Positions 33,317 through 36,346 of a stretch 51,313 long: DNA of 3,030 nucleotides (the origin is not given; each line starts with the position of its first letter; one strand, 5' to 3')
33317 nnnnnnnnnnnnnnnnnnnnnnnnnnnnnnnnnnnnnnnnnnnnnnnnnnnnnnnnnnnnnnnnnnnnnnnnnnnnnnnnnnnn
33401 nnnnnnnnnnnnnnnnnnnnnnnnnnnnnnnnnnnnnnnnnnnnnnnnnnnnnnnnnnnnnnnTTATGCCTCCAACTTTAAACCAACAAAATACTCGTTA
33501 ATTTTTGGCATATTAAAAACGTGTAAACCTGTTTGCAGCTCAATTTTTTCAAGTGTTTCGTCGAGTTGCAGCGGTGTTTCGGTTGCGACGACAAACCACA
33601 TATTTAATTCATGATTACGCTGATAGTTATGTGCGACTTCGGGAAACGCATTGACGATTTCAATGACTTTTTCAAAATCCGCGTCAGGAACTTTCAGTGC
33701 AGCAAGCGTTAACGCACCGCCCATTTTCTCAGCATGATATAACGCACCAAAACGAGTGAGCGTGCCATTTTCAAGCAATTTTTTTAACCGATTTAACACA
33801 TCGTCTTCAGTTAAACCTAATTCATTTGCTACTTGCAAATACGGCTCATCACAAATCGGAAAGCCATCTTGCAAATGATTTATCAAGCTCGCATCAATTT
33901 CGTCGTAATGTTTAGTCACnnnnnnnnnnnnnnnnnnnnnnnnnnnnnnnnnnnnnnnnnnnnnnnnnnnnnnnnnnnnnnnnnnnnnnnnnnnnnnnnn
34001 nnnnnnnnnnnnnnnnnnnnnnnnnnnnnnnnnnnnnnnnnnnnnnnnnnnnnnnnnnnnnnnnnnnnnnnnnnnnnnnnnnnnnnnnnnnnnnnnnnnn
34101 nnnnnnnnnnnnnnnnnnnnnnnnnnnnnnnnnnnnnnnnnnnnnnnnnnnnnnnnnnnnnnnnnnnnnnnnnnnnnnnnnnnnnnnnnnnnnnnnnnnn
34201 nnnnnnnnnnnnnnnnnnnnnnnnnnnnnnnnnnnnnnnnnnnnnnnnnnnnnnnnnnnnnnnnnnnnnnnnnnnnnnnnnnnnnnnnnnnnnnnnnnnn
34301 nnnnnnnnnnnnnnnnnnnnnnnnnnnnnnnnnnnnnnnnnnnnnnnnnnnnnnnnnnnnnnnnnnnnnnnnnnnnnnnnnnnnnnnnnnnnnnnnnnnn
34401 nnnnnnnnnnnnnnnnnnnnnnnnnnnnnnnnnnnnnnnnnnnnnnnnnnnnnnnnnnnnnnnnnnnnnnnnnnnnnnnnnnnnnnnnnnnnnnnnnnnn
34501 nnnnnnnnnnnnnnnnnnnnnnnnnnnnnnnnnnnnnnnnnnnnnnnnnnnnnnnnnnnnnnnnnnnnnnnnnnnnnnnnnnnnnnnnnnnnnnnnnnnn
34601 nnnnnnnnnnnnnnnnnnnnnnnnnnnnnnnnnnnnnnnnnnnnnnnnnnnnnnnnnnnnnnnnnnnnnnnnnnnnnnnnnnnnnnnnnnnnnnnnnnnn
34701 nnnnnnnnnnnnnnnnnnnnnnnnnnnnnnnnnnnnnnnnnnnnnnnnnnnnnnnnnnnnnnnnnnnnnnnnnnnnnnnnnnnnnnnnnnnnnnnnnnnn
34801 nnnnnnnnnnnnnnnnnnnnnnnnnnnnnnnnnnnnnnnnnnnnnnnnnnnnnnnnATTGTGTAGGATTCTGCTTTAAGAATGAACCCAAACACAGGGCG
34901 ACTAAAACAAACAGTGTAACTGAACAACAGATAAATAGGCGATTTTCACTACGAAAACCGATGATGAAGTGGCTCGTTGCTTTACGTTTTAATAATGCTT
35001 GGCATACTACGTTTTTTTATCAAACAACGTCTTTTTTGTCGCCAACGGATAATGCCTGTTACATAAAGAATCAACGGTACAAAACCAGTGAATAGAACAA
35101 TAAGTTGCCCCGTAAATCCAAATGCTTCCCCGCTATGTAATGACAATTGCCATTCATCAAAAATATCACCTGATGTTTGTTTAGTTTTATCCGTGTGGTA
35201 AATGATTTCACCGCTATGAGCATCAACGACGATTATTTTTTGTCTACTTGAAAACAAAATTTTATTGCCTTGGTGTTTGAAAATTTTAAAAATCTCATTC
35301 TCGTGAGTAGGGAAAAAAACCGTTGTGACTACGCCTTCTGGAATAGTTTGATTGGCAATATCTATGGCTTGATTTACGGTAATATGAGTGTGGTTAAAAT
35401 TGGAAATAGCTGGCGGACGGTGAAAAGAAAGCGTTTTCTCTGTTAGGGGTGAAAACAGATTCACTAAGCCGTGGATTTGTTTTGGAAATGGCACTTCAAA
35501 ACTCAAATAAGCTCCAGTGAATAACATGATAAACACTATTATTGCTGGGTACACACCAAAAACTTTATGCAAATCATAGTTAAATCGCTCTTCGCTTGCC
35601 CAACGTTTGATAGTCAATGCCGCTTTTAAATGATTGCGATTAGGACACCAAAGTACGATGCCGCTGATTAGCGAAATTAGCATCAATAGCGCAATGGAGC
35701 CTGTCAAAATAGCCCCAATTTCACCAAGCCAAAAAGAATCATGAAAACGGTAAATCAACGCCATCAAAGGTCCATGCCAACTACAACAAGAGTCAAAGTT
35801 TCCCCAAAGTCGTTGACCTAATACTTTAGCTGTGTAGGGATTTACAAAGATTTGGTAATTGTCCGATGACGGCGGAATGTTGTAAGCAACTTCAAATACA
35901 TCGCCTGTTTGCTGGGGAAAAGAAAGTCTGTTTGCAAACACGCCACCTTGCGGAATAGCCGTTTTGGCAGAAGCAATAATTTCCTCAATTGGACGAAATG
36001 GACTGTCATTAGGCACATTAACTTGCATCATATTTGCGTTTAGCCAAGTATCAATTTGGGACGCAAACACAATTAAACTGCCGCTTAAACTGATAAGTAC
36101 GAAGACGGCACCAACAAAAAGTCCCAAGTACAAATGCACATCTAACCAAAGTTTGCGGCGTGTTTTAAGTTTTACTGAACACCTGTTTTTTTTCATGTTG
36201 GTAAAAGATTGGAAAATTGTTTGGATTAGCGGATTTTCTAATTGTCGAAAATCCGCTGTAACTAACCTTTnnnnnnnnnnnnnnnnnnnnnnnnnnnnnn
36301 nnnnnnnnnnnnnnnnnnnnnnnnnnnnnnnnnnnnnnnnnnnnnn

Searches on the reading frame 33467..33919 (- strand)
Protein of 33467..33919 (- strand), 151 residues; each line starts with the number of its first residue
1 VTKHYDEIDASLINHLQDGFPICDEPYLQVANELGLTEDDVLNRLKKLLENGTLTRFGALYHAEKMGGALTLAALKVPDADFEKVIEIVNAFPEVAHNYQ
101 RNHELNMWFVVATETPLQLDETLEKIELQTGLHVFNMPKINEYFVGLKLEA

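Call 68: search_protein_families(library=pfam, proteins=[window:33467-33919:-], max_evalue=0.000001)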
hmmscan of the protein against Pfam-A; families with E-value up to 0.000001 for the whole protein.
window:33467-33919:- (151 aa): 3 families
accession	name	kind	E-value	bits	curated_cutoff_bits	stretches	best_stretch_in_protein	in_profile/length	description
PF17805.7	AsnC_trans_reg2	-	1.3e-15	57.7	27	1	71-142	8-84/86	AsnC-like ligand binding domain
PF22451.2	NirdL-like_HTH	-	2.6e-15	56.2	27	1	9-53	1-45/47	Siroheme decarboxylase NirDL-like HTH domain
PF13404.12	HTH_AsnC-type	-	4e-07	30.2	27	1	6-48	2-41/42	AsnC-type helix-turn-helix domain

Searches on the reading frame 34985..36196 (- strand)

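Call 68: search_protein_families(library=pfam, proteins=[window:34985-36196:-], max_evalue=0.000001)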
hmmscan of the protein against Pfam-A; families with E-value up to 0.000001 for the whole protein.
window:34985-36196:- (404 aa): 2 families
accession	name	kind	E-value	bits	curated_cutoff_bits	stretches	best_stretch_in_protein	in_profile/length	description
PF03929.21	PepSY_TM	-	6.3e-60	203.9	28.8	1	19-388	2-295/295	PepSY-associated TM region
PF03413.25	PepSY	-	5.5e-10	39.8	24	0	272-333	2-58/60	Peptidase propeptide and YPEB domain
